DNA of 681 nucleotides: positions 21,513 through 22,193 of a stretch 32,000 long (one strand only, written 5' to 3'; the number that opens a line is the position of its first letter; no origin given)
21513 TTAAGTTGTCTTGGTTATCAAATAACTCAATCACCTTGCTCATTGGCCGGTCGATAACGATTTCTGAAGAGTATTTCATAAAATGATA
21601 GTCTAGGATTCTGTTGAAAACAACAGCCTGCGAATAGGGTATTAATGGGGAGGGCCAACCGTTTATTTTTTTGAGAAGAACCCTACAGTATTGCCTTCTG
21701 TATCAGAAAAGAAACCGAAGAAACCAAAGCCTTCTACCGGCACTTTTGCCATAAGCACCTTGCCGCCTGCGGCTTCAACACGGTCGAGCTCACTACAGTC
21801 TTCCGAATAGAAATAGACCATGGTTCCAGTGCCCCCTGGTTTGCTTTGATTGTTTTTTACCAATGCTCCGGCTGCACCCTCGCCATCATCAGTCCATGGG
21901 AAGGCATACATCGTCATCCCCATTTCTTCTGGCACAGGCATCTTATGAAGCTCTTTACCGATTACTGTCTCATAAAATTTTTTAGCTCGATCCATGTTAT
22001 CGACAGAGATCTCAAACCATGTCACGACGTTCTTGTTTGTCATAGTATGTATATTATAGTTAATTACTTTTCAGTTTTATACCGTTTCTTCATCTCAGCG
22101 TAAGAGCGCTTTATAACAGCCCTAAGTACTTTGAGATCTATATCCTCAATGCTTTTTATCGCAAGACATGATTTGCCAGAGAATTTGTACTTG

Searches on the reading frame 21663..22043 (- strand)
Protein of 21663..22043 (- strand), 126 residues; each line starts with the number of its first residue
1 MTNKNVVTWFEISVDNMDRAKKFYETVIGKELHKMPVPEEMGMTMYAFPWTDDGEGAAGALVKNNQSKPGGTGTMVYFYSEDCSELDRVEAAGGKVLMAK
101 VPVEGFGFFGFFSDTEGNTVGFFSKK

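Call 9: search_protein_families(library=pfam, proteins=[window:21663-22043:-], max_evalue=0.01)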
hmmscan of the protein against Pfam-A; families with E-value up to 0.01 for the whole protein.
window:21663-22043:- (126 aa): 3 families
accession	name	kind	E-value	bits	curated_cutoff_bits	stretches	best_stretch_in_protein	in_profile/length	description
PF00903.31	Glyoxalase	-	1.3e-09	38.9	20.6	1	9-121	4-120/121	Glyoxalase/Bleomycin resistance protein/Dioxygenase superfamily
PF22677.2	Ble-like_N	-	4.3e-06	26.8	24.5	1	7-38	2-33/41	Bleomycin resistance protein-like N-terminal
PF18029.7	Glyoxalase_6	-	0.0065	17.6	23.6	1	12-119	4-102/106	Glyoxalase-like domain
